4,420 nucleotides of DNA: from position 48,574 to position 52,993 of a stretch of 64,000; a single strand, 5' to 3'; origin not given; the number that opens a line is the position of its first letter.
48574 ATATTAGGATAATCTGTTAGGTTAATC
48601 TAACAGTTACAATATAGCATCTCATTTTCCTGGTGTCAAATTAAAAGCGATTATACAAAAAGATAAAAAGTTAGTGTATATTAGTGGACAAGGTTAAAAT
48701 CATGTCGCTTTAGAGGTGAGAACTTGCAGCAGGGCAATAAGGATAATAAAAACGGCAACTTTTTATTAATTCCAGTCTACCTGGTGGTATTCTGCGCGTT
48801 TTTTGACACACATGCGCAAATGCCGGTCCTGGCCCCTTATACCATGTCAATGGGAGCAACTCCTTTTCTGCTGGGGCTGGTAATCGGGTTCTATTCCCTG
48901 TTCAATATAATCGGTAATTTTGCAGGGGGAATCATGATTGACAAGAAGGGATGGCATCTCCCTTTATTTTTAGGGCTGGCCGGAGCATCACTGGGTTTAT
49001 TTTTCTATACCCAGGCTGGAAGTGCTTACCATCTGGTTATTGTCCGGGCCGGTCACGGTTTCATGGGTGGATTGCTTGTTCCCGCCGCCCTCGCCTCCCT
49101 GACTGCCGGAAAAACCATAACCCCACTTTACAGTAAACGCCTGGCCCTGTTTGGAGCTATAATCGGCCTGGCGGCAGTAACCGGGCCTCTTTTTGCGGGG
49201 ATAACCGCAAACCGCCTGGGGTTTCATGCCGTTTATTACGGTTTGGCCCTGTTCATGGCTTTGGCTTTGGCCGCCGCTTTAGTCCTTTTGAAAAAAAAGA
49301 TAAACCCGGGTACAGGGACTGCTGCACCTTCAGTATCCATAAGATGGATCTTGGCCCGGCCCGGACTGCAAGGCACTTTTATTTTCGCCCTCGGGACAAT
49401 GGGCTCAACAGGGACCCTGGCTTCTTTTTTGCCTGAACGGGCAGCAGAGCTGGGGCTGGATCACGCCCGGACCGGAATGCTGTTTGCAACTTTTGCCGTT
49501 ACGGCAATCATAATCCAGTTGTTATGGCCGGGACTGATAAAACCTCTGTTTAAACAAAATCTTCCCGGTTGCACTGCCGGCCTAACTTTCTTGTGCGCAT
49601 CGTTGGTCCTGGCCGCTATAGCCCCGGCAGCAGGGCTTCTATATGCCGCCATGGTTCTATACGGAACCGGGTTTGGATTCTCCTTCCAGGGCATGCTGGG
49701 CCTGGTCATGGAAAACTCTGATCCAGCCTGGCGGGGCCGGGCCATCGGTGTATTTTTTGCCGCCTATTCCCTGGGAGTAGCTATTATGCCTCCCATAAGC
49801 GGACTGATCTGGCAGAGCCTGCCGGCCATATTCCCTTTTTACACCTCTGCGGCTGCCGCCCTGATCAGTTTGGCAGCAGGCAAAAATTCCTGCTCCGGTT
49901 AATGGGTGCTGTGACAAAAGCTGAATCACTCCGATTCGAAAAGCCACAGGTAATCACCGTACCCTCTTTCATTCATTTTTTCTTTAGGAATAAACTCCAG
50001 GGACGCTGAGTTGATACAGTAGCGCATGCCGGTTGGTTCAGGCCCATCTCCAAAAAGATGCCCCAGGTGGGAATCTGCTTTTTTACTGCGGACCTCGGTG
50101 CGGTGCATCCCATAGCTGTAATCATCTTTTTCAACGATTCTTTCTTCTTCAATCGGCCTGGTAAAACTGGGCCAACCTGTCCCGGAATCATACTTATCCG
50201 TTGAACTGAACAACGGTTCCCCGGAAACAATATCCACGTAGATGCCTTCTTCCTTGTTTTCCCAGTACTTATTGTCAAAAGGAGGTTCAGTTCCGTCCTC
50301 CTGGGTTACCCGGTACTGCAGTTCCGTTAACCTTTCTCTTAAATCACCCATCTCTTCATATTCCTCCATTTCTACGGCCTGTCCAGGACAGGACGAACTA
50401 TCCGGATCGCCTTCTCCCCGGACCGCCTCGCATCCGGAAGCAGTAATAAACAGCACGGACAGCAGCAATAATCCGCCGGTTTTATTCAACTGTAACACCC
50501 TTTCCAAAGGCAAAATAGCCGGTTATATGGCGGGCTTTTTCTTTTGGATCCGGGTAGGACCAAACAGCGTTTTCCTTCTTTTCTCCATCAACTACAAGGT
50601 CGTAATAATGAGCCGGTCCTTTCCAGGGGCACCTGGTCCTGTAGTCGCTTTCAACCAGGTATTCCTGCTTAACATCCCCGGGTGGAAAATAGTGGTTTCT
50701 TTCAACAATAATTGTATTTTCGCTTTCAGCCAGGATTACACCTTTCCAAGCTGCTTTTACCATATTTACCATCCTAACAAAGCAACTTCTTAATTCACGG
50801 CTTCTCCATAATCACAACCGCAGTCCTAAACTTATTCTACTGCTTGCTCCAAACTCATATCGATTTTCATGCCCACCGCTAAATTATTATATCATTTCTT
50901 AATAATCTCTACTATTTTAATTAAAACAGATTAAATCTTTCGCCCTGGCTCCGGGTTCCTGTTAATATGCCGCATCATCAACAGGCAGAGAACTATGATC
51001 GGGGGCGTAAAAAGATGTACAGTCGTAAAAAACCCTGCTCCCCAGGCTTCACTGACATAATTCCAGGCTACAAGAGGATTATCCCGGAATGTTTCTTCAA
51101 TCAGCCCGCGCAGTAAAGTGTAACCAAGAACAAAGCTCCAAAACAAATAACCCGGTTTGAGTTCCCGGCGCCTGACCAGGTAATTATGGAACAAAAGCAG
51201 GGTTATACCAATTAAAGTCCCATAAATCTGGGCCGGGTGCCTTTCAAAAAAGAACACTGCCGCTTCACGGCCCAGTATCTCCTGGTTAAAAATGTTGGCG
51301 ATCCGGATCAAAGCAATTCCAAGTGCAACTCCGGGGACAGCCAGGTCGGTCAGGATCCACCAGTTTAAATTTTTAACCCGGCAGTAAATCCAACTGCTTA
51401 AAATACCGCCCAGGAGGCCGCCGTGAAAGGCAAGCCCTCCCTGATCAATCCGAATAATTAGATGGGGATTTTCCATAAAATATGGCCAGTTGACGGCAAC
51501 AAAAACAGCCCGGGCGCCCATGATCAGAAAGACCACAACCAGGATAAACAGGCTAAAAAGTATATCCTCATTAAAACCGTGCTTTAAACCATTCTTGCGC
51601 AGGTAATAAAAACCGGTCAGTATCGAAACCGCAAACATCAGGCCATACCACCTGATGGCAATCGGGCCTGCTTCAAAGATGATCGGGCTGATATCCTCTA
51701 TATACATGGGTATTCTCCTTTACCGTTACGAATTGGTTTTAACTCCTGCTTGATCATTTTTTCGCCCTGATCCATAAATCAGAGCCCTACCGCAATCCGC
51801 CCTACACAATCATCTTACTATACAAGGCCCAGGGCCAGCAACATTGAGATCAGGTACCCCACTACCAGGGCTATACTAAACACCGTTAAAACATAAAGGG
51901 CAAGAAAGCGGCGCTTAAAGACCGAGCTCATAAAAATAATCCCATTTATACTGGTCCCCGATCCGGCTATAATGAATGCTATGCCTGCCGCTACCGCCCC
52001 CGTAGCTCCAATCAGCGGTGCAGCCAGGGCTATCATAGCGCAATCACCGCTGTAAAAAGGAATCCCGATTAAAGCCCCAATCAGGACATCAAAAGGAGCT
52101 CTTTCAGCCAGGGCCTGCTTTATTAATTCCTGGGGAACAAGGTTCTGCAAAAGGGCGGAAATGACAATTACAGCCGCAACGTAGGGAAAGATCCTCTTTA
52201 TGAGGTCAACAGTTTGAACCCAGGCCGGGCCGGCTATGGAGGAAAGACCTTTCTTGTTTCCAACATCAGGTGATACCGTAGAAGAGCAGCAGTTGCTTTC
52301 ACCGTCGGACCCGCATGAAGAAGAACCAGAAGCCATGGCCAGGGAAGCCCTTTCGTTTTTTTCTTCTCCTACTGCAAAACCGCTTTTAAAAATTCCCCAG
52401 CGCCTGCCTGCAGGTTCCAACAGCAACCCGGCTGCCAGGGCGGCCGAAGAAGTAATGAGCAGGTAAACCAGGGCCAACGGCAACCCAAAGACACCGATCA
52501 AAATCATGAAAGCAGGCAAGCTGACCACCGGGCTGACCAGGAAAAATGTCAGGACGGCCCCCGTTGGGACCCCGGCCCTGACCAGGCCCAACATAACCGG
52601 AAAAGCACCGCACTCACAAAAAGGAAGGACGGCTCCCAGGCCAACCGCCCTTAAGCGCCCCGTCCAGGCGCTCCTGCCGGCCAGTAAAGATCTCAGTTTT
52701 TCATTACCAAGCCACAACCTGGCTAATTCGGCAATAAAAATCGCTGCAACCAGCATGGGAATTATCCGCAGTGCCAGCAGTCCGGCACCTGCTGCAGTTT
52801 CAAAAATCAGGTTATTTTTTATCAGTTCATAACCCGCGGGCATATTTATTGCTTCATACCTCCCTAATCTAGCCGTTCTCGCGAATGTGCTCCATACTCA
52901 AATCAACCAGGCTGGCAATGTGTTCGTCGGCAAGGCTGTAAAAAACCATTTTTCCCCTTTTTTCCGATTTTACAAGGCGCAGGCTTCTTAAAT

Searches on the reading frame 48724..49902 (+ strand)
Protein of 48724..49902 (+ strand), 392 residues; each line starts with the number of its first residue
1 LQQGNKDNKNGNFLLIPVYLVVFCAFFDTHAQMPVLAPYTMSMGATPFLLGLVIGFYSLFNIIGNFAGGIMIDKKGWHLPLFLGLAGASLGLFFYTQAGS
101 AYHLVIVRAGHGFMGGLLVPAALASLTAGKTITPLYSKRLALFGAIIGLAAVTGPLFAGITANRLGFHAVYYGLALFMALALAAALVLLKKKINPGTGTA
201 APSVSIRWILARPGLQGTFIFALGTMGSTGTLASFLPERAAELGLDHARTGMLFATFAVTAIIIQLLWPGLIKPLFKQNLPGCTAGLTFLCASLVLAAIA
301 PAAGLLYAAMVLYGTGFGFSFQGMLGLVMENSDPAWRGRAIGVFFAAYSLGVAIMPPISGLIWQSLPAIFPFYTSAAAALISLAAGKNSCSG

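Call 100: search_protein_families(library=pfam, proteins=[window:48724-49902:+], max_evalue=0.0001)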
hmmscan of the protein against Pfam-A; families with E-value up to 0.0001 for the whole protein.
window:48724-49902:+ (392 aa): 1 family
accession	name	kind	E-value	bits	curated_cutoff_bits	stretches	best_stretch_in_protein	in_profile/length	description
PF07690.21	MFS_1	-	4.3e-32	111.8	33.4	1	19-356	2-347/347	Major Facilitator Superfamily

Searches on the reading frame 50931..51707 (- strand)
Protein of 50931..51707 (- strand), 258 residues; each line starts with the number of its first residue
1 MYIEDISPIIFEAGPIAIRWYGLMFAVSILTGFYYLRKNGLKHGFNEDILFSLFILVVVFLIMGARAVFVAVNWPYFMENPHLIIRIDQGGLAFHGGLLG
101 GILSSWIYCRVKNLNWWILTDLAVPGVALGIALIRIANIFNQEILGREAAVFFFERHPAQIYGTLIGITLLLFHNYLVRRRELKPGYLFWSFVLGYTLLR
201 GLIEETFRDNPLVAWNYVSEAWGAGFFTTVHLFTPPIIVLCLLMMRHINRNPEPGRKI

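Call 100: search_protein_families(library=pfam, proteins=[window:50931-51707:-], max_evalue=0.0001)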
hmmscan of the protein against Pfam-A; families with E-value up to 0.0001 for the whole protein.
window:50931-51707:- (258 aa): 1 family
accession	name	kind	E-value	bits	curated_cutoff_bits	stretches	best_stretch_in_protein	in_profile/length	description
PF01790.23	LGT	-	1.1e-46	159.6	24.9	1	8-220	1-215/240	Prolipoprotein diacylglyceryl transferase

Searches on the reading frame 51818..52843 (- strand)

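Call 100: search_protein_families(library=pfam, proteins=[window:51818-52843:-], max_evalue=0.0001)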
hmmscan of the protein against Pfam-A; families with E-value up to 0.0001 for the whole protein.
window:51818-52843:- (341 aa): 1 family
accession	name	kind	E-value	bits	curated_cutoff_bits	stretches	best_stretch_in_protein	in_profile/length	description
PF03773.19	ArsP_1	-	3.8e-38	131.8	32.3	1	23-333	12-293/294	Predicted permease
